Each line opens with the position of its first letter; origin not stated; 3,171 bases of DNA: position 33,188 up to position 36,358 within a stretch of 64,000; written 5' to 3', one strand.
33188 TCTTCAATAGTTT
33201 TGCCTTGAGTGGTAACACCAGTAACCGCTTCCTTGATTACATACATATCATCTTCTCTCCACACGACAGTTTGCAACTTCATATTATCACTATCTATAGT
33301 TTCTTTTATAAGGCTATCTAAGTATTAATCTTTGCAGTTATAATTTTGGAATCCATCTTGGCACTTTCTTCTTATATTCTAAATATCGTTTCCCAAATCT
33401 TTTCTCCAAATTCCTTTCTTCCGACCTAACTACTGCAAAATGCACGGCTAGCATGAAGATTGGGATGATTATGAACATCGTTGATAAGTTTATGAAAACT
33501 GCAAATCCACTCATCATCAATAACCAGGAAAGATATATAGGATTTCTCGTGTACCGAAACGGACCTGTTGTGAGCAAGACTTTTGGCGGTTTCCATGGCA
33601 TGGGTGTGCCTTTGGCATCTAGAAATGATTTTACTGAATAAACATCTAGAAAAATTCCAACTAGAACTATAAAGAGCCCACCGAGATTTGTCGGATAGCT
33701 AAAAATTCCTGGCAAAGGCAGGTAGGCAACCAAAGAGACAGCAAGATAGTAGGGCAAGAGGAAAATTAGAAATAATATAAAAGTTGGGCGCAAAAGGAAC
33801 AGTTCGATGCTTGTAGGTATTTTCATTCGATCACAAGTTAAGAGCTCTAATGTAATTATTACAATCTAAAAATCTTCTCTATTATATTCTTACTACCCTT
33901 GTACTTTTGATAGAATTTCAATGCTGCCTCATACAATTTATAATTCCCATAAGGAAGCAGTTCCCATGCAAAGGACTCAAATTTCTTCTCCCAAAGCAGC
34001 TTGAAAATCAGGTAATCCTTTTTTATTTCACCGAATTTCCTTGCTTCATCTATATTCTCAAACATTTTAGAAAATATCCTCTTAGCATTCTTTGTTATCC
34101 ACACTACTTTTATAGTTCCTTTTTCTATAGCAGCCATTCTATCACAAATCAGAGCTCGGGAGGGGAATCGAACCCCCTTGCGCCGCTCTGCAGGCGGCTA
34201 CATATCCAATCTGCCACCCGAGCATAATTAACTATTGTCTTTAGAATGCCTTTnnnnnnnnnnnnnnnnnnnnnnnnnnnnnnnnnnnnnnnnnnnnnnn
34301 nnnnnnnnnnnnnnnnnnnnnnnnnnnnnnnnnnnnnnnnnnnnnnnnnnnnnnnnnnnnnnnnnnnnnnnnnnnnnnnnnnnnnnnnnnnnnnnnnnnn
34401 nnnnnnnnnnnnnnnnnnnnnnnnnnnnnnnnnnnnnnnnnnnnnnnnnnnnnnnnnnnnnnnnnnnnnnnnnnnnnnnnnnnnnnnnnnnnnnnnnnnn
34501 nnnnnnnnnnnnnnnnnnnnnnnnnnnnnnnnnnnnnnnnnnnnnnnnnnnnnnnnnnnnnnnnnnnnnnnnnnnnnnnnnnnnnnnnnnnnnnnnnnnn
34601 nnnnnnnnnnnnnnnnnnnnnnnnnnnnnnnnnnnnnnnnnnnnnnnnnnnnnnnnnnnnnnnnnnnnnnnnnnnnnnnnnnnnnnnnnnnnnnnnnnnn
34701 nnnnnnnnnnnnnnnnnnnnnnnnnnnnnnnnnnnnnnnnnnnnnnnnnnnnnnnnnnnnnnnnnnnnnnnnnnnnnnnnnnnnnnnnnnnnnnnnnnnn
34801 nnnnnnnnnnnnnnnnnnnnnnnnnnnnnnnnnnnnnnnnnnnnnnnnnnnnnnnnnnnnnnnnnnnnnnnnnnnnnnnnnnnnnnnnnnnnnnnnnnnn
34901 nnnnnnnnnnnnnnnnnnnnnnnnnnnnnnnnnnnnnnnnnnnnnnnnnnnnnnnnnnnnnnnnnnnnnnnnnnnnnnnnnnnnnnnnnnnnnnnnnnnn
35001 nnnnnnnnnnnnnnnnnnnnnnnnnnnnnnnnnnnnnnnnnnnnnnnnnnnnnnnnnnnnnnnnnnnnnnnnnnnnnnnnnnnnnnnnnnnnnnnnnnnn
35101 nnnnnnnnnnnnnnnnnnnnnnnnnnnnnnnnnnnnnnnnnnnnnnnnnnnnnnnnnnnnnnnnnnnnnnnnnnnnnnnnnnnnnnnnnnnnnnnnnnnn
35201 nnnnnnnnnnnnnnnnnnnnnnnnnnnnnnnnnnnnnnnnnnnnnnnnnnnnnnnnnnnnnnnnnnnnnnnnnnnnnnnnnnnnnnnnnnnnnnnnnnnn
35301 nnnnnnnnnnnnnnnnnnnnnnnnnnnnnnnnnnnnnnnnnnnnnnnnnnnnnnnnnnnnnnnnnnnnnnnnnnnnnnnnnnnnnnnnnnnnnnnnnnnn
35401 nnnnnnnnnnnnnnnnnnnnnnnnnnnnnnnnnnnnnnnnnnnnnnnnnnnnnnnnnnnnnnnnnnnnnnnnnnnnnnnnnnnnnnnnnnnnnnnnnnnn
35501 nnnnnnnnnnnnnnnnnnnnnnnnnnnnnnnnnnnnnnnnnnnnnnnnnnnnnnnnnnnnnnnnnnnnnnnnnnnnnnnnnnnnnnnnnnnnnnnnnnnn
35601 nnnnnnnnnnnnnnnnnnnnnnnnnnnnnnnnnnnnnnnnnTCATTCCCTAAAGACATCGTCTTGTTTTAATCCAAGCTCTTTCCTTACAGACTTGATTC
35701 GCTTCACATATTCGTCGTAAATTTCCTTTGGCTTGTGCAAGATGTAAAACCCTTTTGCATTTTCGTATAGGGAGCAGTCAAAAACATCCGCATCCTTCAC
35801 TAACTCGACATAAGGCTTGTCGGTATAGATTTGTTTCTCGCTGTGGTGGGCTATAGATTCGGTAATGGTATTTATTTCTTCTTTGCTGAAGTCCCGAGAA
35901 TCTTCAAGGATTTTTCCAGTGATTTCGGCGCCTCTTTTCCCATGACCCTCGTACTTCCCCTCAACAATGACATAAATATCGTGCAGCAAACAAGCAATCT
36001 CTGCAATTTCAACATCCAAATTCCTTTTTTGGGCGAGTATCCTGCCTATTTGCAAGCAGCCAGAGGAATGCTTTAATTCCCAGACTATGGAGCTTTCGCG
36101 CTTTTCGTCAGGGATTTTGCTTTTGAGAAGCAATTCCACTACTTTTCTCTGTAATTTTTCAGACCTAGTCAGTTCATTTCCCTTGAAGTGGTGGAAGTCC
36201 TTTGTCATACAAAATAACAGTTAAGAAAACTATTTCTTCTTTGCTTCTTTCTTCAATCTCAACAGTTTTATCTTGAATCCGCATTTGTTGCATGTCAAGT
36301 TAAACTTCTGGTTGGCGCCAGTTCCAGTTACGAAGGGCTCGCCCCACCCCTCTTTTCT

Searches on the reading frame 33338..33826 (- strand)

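Call 56: search_protein_families(library=pfam, proteins=[window:33338-33826:-], max_evalue=0.001)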
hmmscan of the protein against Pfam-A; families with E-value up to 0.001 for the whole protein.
window:33338-33826:- (162 aa): 4 families
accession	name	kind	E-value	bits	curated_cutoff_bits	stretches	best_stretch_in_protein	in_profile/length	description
PF04191.18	PEMT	-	1.3e-11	45.3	25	1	49-147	5-105/105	Phospholipid methyltransferase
PF06966.17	DUF1295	-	3.1e-06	27.3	20.4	1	40-155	114-235/235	Protein of unknown function (DUF1295)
PF01222.22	ERG4_ERG24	-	6.4e-05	22.3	27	1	80-157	347-425/432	Ergosterol biosynthesis ERG4/ERG24 family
PF04140.19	ICMT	-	0.00011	23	24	1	79-140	30-93/95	Isoprenylcysteine carboxyl methyltransferase (ICMT) family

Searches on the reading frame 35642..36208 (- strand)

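Call 31: search_protein_families(library=pfam, proteins=[window:35642-36208:-], max_evalue=0.01)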
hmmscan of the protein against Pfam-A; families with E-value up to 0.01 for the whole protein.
window:35642-36208:- (188 aa): 1 family
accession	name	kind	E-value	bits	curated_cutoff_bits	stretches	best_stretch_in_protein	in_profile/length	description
PF01966.28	HD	-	1.5e-12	48.2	22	1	46-144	3-114/116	HD domain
